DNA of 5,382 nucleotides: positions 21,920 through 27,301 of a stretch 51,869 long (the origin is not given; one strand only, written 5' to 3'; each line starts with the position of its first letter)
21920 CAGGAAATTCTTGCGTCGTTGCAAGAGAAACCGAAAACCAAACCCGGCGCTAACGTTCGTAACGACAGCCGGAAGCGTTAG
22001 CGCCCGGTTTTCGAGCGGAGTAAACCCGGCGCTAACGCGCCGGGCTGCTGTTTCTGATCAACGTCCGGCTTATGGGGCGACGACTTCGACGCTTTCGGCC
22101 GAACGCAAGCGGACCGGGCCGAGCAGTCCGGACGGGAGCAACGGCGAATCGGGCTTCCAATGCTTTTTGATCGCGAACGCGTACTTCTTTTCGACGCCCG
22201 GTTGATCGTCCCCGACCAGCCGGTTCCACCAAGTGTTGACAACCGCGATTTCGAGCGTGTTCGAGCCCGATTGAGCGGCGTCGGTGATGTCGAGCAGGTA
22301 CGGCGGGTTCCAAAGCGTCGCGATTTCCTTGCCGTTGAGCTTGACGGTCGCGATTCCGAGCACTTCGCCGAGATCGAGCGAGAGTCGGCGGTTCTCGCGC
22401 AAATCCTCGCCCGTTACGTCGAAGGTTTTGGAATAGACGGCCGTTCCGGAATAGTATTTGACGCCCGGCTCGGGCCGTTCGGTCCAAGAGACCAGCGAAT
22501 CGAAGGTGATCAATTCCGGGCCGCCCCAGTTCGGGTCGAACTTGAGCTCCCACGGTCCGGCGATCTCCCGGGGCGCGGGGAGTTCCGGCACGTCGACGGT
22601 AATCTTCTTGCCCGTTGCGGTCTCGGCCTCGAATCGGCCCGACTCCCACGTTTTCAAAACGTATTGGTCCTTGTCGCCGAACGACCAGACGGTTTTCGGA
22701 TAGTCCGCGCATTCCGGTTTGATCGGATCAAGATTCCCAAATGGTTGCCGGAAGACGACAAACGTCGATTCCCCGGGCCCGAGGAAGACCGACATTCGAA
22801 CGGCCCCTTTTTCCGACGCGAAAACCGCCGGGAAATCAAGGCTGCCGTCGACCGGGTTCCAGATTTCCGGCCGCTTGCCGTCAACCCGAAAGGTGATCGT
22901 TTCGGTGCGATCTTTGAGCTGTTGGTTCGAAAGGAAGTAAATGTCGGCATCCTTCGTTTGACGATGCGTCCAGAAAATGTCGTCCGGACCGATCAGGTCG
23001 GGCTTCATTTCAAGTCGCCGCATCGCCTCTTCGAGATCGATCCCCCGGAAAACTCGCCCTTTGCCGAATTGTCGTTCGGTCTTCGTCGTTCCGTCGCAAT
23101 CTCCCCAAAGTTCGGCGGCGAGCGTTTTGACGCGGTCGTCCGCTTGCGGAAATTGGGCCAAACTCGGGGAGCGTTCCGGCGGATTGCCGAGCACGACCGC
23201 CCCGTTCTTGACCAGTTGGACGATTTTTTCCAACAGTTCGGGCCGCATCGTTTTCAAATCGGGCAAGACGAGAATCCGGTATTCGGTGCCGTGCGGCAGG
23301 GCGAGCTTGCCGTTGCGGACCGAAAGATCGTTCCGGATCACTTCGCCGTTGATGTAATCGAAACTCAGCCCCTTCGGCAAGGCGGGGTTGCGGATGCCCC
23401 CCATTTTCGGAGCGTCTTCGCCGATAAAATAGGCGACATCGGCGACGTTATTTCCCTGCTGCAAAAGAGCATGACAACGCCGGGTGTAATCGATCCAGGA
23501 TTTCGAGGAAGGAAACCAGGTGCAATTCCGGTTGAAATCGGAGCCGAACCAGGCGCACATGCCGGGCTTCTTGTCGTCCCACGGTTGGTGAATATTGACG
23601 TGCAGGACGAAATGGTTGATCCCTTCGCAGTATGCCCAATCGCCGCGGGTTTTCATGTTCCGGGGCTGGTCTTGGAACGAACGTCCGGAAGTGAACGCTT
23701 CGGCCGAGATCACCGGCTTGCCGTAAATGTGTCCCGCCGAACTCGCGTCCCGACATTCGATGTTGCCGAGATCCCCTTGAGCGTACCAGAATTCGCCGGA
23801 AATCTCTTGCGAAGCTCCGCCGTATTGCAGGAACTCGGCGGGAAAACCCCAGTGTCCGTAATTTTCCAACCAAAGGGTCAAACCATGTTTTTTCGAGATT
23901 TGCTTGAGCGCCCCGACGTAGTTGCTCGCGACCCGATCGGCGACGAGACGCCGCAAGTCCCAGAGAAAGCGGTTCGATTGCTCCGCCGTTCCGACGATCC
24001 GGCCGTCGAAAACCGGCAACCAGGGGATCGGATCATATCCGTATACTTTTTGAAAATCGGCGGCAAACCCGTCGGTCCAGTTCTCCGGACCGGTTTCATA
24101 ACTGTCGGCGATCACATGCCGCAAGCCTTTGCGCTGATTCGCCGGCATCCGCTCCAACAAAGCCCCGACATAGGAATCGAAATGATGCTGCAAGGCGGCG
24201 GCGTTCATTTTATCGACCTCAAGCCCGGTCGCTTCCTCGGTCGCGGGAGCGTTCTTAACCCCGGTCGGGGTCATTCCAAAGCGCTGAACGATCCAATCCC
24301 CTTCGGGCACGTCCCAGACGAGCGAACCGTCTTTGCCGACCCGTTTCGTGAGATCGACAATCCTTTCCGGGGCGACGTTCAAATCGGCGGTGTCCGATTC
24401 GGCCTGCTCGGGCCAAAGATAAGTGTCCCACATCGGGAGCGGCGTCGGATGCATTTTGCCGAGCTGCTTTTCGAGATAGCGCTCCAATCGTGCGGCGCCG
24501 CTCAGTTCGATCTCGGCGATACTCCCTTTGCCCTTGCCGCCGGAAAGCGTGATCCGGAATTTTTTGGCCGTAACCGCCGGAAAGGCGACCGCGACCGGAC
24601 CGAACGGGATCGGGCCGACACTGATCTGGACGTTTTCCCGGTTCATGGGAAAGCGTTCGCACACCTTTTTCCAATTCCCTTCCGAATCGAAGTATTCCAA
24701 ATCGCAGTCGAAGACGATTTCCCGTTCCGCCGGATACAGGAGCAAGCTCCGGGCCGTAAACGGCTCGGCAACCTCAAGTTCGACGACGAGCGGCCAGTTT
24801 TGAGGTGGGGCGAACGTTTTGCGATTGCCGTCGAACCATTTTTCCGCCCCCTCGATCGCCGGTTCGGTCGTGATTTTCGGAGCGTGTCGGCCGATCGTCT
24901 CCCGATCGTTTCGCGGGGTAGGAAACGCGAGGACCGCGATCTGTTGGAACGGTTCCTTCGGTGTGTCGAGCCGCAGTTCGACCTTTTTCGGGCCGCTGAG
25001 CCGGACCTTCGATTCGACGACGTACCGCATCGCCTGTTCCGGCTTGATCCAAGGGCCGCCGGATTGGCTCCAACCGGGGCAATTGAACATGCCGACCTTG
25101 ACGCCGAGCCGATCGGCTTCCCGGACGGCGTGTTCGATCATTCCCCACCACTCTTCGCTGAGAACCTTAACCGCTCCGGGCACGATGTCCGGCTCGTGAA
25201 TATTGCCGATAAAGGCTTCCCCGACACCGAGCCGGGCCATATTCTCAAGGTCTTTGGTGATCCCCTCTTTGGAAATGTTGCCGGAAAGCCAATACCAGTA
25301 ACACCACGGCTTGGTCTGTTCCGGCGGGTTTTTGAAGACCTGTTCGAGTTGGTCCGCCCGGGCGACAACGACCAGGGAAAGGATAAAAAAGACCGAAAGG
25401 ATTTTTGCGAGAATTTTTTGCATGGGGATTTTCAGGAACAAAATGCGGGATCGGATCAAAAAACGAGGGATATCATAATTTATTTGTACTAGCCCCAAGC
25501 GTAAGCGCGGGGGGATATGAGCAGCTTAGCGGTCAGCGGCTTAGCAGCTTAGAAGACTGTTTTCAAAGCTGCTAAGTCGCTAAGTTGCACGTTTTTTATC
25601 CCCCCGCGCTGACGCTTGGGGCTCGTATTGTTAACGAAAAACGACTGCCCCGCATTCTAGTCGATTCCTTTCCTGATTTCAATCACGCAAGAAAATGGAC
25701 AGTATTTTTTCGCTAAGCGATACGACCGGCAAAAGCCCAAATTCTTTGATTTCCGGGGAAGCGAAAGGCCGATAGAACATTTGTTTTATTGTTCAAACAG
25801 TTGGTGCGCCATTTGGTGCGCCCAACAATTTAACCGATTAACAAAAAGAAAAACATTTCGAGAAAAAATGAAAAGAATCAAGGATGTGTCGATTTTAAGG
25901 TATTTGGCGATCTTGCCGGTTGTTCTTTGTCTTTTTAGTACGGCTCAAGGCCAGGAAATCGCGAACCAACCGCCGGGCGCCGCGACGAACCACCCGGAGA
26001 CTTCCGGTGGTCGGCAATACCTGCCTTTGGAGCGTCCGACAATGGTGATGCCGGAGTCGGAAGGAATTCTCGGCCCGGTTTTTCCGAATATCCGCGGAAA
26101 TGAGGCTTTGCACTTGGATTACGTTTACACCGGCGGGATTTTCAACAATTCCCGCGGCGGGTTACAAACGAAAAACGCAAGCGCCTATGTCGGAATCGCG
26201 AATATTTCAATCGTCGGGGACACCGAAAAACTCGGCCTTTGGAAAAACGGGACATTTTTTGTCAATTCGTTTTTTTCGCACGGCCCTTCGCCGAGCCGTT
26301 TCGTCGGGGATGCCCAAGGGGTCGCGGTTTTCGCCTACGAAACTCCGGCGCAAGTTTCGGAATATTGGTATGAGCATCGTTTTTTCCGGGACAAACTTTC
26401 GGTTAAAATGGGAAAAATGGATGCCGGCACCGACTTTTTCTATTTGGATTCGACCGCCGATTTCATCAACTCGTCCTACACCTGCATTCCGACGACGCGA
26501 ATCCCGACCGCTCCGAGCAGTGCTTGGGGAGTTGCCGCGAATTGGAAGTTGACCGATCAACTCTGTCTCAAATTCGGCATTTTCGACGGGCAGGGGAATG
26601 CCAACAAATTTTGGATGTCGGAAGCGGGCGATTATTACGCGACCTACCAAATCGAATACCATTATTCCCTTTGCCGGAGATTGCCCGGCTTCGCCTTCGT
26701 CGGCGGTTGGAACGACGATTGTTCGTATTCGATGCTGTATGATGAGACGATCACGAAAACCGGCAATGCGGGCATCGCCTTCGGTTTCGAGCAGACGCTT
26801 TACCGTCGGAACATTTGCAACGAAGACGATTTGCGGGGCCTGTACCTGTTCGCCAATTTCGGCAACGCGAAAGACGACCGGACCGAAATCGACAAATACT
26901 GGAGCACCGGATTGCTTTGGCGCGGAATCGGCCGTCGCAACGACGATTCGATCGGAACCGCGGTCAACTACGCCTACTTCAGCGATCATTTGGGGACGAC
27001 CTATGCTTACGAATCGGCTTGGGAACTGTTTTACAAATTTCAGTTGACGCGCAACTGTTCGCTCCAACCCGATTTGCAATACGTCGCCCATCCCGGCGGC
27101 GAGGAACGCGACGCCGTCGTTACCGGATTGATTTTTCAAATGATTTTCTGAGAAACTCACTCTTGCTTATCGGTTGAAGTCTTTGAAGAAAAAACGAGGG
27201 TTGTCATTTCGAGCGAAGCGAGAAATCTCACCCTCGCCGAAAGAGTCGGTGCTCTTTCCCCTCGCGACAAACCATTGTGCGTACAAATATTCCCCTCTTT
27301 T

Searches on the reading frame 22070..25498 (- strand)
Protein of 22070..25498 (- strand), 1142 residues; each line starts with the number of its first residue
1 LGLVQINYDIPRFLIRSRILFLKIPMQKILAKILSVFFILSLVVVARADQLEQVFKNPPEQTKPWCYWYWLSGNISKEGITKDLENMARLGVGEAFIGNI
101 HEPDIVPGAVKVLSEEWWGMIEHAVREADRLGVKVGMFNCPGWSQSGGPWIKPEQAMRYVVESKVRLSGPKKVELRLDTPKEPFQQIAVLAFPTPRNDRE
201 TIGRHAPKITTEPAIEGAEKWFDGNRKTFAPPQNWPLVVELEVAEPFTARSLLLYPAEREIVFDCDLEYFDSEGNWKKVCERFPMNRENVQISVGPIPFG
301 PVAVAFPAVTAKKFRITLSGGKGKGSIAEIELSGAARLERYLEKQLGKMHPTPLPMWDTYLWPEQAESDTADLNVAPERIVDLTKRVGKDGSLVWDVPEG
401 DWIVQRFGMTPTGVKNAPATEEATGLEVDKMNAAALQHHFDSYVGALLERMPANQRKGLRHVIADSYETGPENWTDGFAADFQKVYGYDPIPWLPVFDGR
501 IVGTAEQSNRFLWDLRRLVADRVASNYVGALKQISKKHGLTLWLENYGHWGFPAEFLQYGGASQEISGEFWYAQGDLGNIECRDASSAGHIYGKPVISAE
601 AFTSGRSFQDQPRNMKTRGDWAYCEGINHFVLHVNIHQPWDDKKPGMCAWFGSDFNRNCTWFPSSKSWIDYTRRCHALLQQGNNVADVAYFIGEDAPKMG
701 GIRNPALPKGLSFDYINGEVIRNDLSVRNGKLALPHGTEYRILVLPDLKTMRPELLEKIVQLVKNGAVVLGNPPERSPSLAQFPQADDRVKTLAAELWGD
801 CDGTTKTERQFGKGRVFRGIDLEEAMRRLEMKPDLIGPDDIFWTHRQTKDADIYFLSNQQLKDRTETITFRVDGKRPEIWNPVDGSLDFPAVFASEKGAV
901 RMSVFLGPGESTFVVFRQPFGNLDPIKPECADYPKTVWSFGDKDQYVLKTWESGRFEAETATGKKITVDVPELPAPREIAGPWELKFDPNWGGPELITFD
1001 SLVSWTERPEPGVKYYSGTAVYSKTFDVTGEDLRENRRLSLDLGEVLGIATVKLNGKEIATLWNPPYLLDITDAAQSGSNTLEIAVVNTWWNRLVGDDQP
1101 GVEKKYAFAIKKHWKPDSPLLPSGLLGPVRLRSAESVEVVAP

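Call 7: search_protein_families(library=pfam, proteins=[window:22070-25498:-], max_evalue=0.001)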
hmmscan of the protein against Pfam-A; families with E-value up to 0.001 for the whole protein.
window:22070-25498:- (1142 aa): 2 families
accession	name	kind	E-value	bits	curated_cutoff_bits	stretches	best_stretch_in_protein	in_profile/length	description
PF17132.9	Glyco_hydro_106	-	7.6e-220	732.7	29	1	56-887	1-736/743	alpha-L-rhamnosidase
PF22666.2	Glyco_hydro_2_N2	-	3.5e-08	34.1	27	1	1020-1092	50-123/167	Glycosyl hydrolase 2 galactose-binding domain-like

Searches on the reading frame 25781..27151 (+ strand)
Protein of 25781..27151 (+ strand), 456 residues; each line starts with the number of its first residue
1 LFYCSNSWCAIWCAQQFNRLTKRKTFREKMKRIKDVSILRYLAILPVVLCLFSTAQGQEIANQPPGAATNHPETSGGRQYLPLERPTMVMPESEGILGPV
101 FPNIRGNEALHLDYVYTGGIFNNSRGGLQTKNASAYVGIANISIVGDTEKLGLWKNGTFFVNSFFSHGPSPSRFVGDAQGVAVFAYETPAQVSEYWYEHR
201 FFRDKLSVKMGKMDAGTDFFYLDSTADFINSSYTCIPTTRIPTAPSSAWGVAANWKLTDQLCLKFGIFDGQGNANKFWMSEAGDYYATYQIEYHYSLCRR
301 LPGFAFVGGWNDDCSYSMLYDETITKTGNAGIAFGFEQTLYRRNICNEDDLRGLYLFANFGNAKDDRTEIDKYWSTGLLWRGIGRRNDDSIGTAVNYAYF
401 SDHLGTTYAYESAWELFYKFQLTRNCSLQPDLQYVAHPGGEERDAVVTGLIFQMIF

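Call 7: search_protein_families(library=pfam, proteins=[window:25781-27151:+], max_evalue=0.001)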
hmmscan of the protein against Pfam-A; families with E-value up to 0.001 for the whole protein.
window:25781-27151:+ (456 aa): 1 family
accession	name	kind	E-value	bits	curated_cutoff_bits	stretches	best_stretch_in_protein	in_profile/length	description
PF04966.18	OprB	-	4.3e-39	135.4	22.9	1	132-453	2-369/372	Carbohydrate-selective porin, OprB family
